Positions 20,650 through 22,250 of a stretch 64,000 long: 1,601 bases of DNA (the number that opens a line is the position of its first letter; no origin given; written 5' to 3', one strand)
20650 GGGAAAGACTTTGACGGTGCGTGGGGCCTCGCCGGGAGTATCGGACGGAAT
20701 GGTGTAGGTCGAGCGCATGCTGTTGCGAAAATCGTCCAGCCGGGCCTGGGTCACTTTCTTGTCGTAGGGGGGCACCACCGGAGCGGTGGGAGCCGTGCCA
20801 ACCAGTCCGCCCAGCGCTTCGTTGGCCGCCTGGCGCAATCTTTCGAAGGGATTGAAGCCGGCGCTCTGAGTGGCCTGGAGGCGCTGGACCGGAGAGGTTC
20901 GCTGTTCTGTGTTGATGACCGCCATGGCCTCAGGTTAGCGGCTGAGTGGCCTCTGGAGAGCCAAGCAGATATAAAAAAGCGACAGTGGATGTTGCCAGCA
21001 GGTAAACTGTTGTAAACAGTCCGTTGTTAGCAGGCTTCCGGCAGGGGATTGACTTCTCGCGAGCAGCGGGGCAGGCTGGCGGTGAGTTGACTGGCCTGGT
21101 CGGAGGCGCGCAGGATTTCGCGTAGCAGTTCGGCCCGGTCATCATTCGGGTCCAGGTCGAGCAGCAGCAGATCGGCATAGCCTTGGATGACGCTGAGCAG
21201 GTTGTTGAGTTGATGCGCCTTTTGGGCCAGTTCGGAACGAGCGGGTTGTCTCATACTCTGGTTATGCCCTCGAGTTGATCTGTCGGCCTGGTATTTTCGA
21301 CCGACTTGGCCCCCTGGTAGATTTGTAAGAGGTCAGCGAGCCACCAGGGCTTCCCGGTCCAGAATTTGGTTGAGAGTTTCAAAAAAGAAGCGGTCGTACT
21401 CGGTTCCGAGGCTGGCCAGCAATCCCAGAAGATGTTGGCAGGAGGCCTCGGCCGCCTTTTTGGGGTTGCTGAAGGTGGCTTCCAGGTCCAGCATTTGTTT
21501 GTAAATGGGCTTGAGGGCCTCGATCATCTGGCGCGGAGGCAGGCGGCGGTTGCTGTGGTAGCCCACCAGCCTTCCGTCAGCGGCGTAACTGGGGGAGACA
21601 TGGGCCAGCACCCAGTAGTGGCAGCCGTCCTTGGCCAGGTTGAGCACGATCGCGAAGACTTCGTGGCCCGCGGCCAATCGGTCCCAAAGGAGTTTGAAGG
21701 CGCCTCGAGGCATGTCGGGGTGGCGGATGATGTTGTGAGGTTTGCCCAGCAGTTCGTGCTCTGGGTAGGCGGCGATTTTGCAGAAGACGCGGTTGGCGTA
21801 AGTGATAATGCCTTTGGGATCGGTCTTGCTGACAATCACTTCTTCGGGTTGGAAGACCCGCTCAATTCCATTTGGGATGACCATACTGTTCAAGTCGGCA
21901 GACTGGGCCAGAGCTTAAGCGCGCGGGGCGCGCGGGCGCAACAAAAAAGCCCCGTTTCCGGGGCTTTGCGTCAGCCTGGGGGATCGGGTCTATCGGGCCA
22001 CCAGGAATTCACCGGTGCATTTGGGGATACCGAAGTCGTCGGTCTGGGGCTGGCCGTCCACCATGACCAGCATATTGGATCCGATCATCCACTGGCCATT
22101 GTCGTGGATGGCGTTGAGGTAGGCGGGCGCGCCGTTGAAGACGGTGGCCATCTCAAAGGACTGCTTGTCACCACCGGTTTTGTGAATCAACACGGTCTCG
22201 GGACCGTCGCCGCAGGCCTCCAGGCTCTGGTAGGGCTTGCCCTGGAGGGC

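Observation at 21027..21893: PAS and HisKA (DHp) in one reading frame split by a single TGA, with no ATPase domain anywhere downstream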

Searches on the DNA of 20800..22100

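Call 25: search_rna_families(source=window, start=20800, end=22100, threshold=evalue, max_evalue=1)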
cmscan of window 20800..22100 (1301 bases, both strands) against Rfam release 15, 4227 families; matches with E-value up to 1: 1.
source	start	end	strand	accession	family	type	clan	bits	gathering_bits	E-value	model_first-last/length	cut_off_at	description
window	21914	21966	+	RF02236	asX2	Gene; sRNA;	-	24.8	70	0.03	1-87/87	no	Xanthomonas sRNA asX2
